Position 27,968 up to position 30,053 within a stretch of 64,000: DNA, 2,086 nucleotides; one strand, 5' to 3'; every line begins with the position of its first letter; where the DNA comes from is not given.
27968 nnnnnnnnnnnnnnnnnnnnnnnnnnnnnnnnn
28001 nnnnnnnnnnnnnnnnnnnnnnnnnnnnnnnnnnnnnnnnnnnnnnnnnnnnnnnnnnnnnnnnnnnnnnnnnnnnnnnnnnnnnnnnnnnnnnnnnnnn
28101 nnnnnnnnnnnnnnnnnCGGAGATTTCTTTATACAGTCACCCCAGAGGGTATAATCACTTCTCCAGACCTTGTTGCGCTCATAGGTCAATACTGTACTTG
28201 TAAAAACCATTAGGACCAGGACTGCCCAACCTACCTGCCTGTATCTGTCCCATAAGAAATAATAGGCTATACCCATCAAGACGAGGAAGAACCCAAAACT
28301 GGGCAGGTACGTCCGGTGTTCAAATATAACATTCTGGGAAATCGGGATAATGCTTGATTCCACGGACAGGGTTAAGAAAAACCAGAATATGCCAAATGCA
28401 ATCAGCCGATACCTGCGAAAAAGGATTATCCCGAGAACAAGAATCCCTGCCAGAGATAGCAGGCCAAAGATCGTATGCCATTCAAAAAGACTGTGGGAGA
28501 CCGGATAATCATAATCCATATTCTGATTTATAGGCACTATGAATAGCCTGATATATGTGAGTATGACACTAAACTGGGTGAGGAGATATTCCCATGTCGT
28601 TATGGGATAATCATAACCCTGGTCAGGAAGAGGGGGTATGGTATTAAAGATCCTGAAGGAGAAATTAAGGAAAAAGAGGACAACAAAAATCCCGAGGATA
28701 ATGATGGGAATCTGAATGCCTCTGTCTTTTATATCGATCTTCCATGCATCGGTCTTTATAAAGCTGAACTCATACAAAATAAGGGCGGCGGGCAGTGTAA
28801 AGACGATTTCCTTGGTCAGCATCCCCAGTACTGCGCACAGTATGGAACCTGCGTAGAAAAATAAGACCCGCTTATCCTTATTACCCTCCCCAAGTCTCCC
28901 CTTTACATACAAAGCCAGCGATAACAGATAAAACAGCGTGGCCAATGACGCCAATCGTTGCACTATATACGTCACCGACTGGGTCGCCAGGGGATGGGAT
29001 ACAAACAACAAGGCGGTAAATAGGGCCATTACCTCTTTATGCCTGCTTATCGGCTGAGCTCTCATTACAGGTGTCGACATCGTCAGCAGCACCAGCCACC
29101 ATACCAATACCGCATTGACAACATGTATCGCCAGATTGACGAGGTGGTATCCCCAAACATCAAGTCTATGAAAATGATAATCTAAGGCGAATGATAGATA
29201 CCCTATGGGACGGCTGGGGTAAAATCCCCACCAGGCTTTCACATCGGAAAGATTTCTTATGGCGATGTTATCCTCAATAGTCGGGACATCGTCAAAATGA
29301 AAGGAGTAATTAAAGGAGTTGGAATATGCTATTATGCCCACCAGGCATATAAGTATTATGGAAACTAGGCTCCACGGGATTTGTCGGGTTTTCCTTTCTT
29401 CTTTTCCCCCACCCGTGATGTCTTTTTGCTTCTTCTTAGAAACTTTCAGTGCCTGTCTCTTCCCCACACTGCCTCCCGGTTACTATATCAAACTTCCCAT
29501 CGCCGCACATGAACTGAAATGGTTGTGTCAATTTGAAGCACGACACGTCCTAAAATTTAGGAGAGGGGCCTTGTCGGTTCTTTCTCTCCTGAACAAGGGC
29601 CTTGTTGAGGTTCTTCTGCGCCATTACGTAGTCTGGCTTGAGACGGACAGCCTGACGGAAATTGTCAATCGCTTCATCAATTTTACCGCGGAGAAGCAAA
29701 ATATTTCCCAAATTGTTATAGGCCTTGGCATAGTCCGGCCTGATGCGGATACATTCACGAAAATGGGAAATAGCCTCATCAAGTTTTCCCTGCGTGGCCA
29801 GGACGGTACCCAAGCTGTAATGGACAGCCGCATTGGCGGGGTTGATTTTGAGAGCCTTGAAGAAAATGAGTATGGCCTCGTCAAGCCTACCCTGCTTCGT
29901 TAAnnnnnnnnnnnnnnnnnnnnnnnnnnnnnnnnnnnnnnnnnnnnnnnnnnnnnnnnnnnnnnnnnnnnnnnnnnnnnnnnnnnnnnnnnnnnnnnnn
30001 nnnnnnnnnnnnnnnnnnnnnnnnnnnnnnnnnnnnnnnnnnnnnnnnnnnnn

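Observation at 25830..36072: Four tandem TMTC/PMT-like membrane-TPR paralogs translationally coupled to hflX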

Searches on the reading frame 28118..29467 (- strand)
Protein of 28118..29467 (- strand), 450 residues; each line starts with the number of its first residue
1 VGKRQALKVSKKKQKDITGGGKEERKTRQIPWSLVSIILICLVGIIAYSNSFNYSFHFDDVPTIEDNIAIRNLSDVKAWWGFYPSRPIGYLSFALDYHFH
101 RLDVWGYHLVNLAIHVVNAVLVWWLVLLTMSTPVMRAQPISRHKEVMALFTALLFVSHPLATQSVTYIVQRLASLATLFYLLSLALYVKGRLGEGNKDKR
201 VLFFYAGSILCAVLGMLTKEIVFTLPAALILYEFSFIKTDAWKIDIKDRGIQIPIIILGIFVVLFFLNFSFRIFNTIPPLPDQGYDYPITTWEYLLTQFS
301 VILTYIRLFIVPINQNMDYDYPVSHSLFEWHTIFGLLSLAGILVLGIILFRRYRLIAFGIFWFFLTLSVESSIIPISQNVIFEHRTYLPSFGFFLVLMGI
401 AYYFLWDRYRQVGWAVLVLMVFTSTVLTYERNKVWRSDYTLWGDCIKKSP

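Call 11: search_protein_families(library=pfam, proteins=[window:28118-29467:-], max_evalue=10)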
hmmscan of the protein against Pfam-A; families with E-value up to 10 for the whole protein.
seq(450 aa): 1 family
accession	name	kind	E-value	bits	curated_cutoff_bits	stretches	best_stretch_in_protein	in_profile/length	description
PF04505.17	CD225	-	0.015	15.8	27.1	1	30-52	6-29/68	Interferon-induced transmembrane protein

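Call 23: find_homologous_proteins(query=window:28118-29467:-, max_evalue=0.00001)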
Query seq(450 aa) (450 aa): 6360 proteins with E <= 0.00001 among 8000 candidates; the best 120 are listed.
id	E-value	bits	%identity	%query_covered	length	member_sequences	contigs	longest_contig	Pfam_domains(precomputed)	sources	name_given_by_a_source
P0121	0.0e+0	1013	100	100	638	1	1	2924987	PF03704.24,PF13431.13,PF13414.13,PF13176.13,PF13428.13,PF13374.13,PF14559.13,PF24575.2,PF13371.13,PF00515.35,PF13424.13,PF21033.5,PF13432.13,PF13181.13,PF07719.24,PF13174.13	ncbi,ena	-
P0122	1.7e-270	916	93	96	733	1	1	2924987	PF03704.24,PF13414.13,PF01535.27,PF13374.13,PF07721.21,PF24575.2,PF00515.35,PF13424.13,PF13429.13,PF14561.13,PF07719.24,PF13174.13,PF20308.5,PF25063.1,PF13431.13,PF23914.2,PF13176.13,PF13428.13,PF25064.2,PF14559.13,PF13371.13,PF12895.14,PF21033.5,PF13432.13,PF13181.13,PF10373.16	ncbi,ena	-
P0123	5.5e-256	868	83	100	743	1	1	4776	PF03704.24,PF09976.16,PF13414.13,PF13374.13,PF02064.22,PF07721.21,PF24575.2,PF00515.35,PF13424.13,PF13429.13,PF14561.13,PF07719.24,PF13174.13,PF25063.1,PF13431.13,PF23914.2,PF13176.13,PF13428.13,PF25064.2,PF14559.13,PF13371.13,PF17874.8,PF12895.14,PF21033.5,PF13432.13,PF06552.19,PF13181.13,PF10373.1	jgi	jgi:tetratricopeptide (TPR) repeat protein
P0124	8.6e-255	864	82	100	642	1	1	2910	PF03704.24,PF13431.13,PF13414.13,PF13176.13,PF13428.13,PF13374.13,PF07721.21,PF14559.13,PF24575.2,PF13371.13,PF00515.35,PF12895.14,PF13424.13,PF21033.5,PF13432.13,PF13181.13,PF07719.24,PF13174.13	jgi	jgi:tetratricopeptide (TPR) repeat protein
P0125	5.3e-254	861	85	98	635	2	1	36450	PF13431.13,PF13414.13,PF13428.13,PF13374.13,PF14559.13,PF13371.13,PF00515.35,PF13424.13,PF21033.5,PF13432.13,PF13181.13,PF01239.29,PF07719.24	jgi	-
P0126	3.3e-253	859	87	96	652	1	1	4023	PF13431.13,PF13414.13,PF12569.15,PF13428.13,PF13374.13,PF14559.13,PF25575.1,PF10516.16,PF13371.13,PF00515.35,PF12895.14,PF13424.13,PF21033.5,PF13432.13,PF13181.13,PF01239.29,PF07719.24,PF13174.13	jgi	jgi:tetratricopeptide (TPR) repeat protein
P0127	7.5e-253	858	84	100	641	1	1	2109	PF13431.13,PF13414.13,PF13176.13,PF13428.13,PF13374.13,PF14559.13,PF24575.2,PF13371.13,PF00515.35,PF13424.13,PF21033.5,PF13432.13,PF13181.13,PF07719.24,PF13174.13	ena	-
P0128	2.2e-252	856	84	99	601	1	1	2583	PF13431.13,PF13414.13,PF12569.15,PF13428.13,PF13374.13,PF14559.13,PF13371.13,PF00515.35,PF13424.13,PF21033.5,PF13432.13,PF13181.13,PF07719.24,PF13174.13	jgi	jgi:protein O-mannosyl-transferase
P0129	8.0e-250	848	82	100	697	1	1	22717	PF14853.13,PF13431.13,PF23914.2,PF13414.13,PF12569.15,PF13428.13,PF13374.13,PF14559.13,PF13371.13,PF00515.35,PF12895.14,PF13424.13,PF21033.5,PF13432.13,PF13181.13,PF01239.29,PF07719.24,PF13174.13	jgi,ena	-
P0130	4.4e-249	845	84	96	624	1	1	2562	PF03704.24,PF13431.13,PF23914.2,PF13414.13,PF13176.13,PF13428.13,PF13374.13,PF07721.21,PF14559.13,PF24575.2,PF13371.13,PF00515.35,PF12895.14,PF13424.13,PF21033.5,PF13432.13,PF13429.13,PF13181.13,PF07719.24,PF13174.13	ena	-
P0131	5.9e-249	845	84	96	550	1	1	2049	PF13431.13,PF13414.13,PF13371.13,PF00515.35,PF13424.13,PF13432.13,PF13428.13,PF13181.13,PF07719.24,PF13374.13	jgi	-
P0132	3.8e-248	842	81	100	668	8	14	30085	PF25063.1,PF13431.13,PF13414.13,PF13176.13,PF12569.15,PF13428.13,PF13374.13,PF14559.13,PF10516.16,PF13371.13,PF00515.35,PF12895.14,PF13424.13,PF21033.5,PF13432.13,PF13181.13,PF01239.29,PF07719.24,PF22116.2,PF13174.13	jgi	jgi:tetratricopeptide (TPR) repeat protein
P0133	2.2e-246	836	82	100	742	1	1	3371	PF03704.24,PF25060.1,PF13414.13,PF01535.27,PF13374.13,PF02064.22,PF07721.21,PF24575.2,PF00515.35,PF13424.13,PF13429.13,PF14561.13,PF07719.24,PF13174.13,PF25063.1,PF13431.13,PF23914.2,PF13176.13,PF13428.13,PF25064.2,PF14559.13,PF13371.13,PF17874.8,PF12895.14,PF21033.5,PF13432.13,PF13181.13,PF10373.16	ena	-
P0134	7.3e-244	828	83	95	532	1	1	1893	PF13414.13,PF00515.35,PF13432.13,PF13181.13,PF07719.24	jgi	-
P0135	1.1e-243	827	80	100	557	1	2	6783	PF13431.13,PF13414.13,PF13371.13,PF00515.35,PF13424.13,PF13432.13,PF13428.13,PF13181.13,PF07719.24,PF13174.13,PF13374.13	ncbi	ncbi:MAG: tetratricopeptide repeat protein [Syntrophales bacterium]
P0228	7.6e-153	528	58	93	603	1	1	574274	PF14559.13,PF13431.13,PF13414.13,PF13371.13,PF00515.35,PF13424.13,PF21033.5,PF13432.13,PF13428.13,PF13181.13,PF07719.24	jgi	jgi:tetratricopeptide (TPR) repeat protein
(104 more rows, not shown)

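Call 32: find_encoding_contigs(protein=P0228, flank=10000, max_places=2)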
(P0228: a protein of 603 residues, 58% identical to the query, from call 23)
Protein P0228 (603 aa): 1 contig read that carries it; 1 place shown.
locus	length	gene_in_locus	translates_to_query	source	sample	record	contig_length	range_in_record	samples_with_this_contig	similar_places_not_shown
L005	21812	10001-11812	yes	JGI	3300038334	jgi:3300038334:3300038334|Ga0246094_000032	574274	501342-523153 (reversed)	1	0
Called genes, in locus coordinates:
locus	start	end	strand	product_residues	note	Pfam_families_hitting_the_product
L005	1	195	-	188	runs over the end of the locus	PF26390:MamS_MamX (weak)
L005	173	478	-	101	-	-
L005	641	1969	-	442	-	PF00072:Response_reg, PF00158:Sigma54_activat, PF14532:Sigma54_activ_2, PF07724:AAA_2 (weak), PF07728:AAA_5, PF25601:AAA_lid_14, PF02954:HTH_8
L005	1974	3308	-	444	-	PF00512:HisKA, PF02518:HATPase_c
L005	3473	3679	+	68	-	PF11127:YgaP-like_TM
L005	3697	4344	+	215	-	PF01209:Ubie_methyltran (weak), PF03848:TehB (weak), PF13489:Methyltransf_23, PF05175:MTS (weak), PF13847:Methyltransf_31, PF08241:Methyltransf_11, PF08242:Methyltransf_12, PF13649:Methyltransf_25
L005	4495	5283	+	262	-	PF01261:AP_endonuc_2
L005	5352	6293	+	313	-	PF19300:BPD_transp_1_N (weak), PF00528:BPD_transp_1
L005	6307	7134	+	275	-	PF12911:OppC_N, PF00528:BPD_transp_1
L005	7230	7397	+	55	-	-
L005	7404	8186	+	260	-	PF01026:TatD_DNase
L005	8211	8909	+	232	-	PF00733:Asn_synthase (weak), PF06508:QueC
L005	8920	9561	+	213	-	-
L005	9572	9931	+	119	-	PF01242:PTPS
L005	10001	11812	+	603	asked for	PF13414:TPR_11, PF00515:TPR_1 (weak), PF13414:TPR_11 (weak), PF00515:TPR_1, PF07719:TPR_2 (weak), PF13181:TPR_8 (weak), PF13414:TPR_11, PF13432:TPR_16, +8 more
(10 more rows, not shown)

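Call 35: predict_structure(alignment_id=A2)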
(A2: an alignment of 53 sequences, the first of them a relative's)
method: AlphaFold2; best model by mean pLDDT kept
length: 638 residues; sequences in the alignment: 53
mean_pLDDT: 74.8   pTM: 0.71
mean pLDDT of the five models: 74.8, 74.5, 72.0, 70.8, 67.4
residues with pLDDT >= 90: 163; 70-90: 229; 50-70: 202; < 50: 44
segments of 3 or more residues with pLDDT < 50: 1-29, 164-166, 377-381
pLDDT, mean of each block of 10 residues (from residue 1): 29 27 36 85 82 56 55 58 56 61 66 76 77 75 85 76 52 52 58 62 60 54 64 67 56 68 66 62 65 78 75 61 81 88 88 85 74 52 57 81 81 82 79 77 83 88 90 96 91 96 97 92 95 95 96 93 95 96 90 96 94 93 94 88
secondary structure, 60 per line:
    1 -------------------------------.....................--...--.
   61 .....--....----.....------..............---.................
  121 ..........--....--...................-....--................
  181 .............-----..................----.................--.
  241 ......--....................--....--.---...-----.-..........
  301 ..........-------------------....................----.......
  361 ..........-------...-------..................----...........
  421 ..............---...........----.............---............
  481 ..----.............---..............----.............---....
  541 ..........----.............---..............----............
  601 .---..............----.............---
elements in order: H32-52 H60-65 H68-71 H76-80 H87-100 H104-130 H133-136 H139-157 H159-162 H165-193 H199-216 H221-237 E243-246 E249-252 H253-268 H271-274 H291-310 H330-349 H354-370 H388-405 H410-434 H438-448 H453-465 H469-482 H487-499 H503-516 H521-533 H537-550 H555-567 H571-584 H589-601 H605-618 H623-635

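Call 75: search_solved_structures(query=A4, max_evalue=10)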
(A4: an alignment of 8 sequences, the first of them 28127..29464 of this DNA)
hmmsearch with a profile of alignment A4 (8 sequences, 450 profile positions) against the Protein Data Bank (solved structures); distinct sequences matched with E-value up to 10: 0.

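Call 76: search_protein_families(library=pfam, alignment_id=A4, max_evalue=1)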
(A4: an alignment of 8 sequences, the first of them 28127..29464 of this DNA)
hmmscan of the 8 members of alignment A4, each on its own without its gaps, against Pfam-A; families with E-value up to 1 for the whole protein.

A. member 1, window:28127-29464:- (446 aa): 1 family
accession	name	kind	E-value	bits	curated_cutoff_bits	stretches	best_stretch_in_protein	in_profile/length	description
PF04505.17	CD225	-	0.015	15.9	27.1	1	29-51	6-29/68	Interferon-induced transmembrane protein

B. families by the number of members that match (of 8 scanned): 6 families
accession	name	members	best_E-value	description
PF07719.23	TPR_2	1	0.014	Tetratricopeptide repeat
PF04505.17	CD225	1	0.015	Interferon-induced transmembrane protein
PF20389.3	DUF6684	1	0.027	Family of unknown function (DUF6684)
PF16020.10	Deltameth_res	1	0.16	Deltamethrin resistance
PF13181.12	TPR_8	1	0.19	Tetratricopeptide repeat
PF21102.3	DprA_N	1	0.33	DprA-like N-terminal HHH domain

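Call 92: search_protein_representatives(protein=window:28127-29464:-)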
Query: 446 residues. Proteins with E-value up to 0.001 (for the whole library): 53339; up to 1e-10: 27888; up to 1e-30: 7831. The best 150 are listed.
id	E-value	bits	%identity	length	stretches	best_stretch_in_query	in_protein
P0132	2.9e-246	834.1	81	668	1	2-446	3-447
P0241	3.5e-130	451.4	53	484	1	32-445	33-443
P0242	2.1e-128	445.6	58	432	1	33-411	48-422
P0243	1.5e-127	442.7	49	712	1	10-445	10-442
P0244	2.1e-122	425.8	52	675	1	35-445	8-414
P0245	1.3e-121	423.2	52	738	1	34-445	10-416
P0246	3.3e-115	402.1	52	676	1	31-445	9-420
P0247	9.9e-113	393.9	48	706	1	33-446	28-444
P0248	1.5e-112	393.3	52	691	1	31-446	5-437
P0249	3.9e-112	392.0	50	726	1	34-444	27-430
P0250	2.1e-111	389.6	48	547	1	30-446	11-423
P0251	3.9e-111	388.7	47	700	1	34-445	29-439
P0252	6.6e-110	384.6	47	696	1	8-445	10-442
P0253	8.2e-110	384.3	49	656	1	32-446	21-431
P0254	9.2e-110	384.1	47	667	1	33-445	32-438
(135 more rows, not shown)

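Call 93: search_protein_families(library=pfam, proteins=[window:28127-29464:-], max_evalue=10)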
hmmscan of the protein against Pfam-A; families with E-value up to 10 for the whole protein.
window:28127-29464:- (446 aa): 1 family
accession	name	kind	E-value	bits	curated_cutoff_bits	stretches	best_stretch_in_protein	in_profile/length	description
PF04505.17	CD225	-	0.015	15.9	27.1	1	29-51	6-29/68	Interferon-induced transmembrane protein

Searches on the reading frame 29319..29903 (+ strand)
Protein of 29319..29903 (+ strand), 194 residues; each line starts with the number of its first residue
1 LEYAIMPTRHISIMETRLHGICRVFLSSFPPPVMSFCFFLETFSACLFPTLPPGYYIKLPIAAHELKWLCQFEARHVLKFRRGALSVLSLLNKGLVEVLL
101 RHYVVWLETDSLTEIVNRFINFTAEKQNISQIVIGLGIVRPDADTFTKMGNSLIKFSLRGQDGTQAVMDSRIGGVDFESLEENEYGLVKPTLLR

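Call 85: search_protein_families(library=pfam, proteins=[window:29319-29903:+], max_evalue=0.01)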
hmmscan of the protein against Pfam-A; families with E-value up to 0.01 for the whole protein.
window:29319-29903:+ (194 aa): 0 families
